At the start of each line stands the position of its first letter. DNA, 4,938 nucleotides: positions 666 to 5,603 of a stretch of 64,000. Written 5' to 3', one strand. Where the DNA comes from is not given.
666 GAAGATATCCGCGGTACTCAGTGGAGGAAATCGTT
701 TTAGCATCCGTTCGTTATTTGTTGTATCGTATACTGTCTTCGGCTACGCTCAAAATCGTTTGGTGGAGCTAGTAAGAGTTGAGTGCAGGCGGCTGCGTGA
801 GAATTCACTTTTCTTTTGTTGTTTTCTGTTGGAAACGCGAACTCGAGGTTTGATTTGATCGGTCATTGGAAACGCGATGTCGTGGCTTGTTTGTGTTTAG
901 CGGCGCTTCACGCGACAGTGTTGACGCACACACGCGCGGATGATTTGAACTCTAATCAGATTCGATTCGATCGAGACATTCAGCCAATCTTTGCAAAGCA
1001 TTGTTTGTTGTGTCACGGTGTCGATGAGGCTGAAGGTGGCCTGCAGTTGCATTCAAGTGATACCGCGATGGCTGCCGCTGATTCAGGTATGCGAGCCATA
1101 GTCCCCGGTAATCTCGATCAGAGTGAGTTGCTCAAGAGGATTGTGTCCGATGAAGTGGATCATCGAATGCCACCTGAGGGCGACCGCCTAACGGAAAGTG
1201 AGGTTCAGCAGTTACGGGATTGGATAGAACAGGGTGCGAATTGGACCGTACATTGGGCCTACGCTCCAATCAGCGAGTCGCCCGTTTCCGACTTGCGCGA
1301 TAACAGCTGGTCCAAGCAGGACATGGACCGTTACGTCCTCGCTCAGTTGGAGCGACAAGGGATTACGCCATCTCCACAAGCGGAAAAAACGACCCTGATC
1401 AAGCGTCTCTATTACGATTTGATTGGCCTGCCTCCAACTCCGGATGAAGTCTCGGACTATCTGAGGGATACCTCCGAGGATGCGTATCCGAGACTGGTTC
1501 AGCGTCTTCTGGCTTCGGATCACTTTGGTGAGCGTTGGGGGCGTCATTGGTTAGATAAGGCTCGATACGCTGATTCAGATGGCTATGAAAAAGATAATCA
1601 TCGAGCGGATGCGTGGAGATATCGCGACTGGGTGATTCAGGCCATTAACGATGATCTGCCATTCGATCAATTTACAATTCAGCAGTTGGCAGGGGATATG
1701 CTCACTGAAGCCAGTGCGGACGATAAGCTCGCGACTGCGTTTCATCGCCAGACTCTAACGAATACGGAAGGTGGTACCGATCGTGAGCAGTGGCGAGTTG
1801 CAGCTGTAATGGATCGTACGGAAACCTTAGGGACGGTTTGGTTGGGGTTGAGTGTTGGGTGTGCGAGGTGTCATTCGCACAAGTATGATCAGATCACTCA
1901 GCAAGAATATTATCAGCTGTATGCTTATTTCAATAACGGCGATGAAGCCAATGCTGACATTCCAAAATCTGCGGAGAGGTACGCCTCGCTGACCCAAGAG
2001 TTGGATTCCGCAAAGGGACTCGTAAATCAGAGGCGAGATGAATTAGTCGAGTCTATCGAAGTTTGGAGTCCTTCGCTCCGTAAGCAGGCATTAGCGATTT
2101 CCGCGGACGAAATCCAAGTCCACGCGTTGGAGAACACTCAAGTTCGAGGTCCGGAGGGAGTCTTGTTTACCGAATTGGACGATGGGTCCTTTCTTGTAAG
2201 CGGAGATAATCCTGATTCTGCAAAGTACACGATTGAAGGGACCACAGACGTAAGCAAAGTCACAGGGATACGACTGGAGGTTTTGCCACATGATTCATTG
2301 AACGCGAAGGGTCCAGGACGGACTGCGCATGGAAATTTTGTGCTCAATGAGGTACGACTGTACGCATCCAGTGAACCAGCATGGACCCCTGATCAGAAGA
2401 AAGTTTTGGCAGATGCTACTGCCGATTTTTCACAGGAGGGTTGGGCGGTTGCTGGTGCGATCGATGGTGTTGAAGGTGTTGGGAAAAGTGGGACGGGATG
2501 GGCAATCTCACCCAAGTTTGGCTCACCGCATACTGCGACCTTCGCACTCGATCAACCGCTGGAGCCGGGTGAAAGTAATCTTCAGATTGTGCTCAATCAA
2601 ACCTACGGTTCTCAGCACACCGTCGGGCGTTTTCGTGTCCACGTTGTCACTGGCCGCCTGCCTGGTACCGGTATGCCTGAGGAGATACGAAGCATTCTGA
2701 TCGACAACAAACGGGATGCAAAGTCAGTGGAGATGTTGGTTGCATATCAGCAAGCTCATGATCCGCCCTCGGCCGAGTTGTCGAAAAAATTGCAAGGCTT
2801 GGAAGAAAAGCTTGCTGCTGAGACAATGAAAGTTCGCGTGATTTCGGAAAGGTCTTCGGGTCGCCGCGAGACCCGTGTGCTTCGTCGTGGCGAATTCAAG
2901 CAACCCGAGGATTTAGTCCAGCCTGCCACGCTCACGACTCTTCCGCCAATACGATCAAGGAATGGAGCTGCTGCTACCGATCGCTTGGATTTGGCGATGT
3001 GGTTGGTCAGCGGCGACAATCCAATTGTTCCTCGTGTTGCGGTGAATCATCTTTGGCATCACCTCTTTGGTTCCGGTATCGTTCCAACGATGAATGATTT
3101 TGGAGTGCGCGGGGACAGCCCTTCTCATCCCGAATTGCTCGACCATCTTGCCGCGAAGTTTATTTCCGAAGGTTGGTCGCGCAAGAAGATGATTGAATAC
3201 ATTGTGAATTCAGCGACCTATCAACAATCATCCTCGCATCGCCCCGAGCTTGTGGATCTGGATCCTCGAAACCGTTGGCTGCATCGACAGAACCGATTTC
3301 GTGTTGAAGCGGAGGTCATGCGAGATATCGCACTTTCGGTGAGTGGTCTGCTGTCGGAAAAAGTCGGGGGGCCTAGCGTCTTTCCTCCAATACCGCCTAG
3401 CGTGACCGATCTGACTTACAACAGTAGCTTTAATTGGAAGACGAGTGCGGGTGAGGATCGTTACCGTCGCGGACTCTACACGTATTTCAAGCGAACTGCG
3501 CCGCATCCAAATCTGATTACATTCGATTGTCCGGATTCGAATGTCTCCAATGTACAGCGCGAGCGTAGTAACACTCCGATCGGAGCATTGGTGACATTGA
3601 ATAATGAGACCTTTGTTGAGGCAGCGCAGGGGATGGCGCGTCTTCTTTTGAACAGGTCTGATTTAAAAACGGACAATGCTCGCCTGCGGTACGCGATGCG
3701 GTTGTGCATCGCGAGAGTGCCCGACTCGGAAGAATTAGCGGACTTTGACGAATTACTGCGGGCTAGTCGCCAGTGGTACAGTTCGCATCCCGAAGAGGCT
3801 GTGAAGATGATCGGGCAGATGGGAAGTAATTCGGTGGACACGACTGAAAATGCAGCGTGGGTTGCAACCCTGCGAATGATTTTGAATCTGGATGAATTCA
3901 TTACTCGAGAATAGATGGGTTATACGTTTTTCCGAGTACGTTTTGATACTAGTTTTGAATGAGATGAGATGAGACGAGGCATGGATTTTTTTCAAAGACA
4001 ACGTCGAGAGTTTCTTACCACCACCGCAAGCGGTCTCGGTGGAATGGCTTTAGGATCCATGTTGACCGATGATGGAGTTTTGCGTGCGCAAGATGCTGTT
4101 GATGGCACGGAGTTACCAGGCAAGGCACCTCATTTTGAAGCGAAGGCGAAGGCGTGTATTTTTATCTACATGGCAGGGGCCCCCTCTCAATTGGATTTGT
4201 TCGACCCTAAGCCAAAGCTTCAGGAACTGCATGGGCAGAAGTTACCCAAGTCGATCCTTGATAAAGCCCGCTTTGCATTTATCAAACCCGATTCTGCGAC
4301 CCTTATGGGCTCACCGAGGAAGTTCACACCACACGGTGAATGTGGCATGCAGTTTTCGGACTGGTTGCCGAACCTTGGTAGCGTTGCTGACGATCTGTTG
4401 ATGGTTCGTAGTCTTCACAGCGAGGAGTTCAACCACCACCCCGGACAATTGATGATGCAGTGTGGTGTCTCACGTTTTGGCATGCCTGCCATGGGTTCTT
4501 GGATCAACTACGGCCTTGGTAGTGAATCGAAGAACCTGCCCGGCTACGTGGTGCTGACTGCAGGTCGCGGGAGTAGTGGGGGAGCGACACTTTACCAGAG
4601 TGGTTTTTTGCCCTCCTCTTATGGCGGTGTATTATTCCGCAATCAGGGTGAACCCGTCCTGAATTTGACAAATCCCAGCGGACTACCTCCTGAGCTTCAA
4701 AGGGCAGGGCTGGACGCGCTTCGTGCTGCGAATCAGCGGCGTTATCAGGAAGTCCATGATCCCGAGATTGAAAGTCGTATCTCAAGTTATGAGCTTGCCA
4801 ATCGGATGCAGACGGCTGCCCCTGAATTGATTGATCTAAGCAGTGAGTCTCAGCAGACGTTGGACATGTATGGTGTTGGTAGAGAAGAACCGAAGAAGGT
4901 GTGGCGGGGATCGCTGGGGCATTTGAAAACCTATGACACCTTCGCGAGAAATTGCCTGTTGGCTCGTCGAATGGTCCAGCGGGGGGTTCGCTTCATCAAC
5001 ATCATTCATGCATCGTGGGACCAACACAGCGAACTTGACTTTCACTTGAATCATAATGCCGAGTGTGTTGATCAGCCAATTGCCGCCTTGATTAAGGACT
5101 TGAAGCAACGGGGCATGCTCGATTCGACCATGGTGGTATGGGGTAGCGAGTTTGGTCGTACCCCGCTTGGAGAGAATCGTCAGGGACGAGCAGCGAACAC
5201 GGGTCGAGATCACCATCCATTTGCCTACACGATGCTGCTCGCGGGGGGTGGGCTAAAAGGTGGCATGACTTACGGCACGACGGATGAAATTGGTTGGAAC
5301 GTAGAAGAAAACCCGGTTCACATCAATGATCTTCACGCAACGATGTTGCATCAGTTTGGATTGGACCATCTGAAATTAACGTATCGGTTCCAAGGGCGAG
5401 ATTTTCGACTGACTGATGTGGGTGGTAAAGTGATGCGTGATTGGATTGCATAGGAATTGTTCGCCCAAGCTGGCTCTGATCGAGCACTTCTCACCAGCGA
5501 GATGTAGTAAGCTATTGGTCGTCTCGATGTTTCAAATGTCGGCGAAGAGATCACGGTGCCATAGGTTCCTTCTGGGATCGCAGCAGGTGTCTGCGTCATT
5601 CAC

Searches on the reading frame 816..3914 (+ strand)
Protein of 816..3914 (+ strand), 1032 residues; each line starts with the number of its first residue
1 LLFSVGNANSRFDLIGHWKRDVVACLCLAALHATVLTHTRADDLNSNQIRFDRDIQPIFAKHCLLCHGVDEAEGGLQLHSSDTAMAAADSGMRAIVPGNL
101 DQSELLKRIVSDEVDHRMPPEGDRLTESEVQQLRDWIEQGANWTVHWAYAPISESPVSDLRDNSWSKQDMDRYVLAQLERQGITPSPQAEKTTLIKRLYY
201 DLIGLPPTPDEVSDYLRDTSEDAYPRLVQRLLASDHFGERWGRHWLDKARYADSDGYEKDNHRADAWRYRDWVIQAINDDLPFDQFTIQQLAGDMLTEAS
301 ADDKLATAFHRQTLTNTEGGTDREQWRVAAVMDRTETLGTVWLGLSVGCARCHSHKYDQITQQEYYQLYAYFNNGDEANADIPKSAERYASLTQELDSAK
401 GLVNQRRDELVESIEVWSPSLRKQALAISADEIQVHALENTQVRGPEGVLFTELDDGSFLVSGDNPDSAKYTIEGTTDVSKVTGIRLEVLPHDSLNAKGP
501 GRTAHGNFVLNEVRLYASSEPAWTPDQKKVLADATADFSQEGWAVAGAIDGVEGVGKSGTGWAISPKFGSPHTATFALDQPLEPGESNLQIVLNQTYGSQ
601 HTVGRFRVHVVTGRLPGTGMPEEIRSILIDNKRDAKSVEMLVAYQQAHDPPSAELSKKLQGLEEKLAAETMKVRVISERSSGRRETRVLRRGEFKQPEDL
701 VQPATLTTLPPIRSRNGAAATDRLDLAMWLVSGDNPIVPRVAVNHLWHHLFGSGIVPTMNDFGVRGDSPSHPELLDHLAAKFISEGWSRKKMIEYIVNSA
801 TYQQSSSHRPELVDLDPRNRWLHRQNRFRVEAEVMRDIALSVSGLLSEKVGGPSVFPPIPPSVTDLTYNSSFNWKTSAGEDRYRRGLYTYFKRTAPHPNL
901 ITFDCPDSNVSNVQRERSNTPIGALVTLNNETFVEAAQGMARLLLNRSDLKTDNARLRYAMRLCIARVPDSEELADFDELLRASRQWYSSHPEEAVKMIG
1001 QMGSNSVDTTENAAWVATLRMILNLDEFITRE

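Call 94: search_protein_families(library=pfam, proteins=[window:816-3914:+], max_evalue=0.00001)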
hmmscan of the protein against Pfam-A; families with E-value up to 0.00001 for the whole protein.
window:816-3914:+ (1032 aa): 4 families
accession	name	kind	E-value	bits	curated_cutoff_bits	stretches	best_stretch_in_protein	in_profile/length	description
PF07587.16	PSD1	-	3.6e-88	295.6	28.5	1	722-980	1-243/244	Protein of unknown function (DUF1553)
PF07583.16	PSCyt2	-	1.1e-84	284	29.8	1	170-375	2-207/209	Protein of unknown function (DUF1549)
PF07635.16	PSCyt1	-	5.2e-18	65.8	22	1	63-122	1-59/59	Planctomycete cytochrome C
PF13442.11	Cytochrome_CBB3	-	2.4e-07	31.4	27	1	54-137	5-68/68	Cytochrome C oxidase, cbb3-type, subunit III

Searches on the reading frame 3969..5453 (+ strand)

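Call 94: search_protein_families(library=pfam, proteins=[window:3969-5453:+], max_evalue=0.00001)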
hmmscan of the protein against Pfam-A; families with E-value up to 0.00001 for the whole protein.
window:3969-5453:+ (494 aa): 1 family
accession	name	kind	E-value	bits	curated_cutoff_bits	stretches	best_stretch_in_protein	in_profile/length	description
PF07394.17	DUF1501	-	6.7e-149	496.7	27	1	60-492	1-389/390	Protein of unknown function (DUF1501)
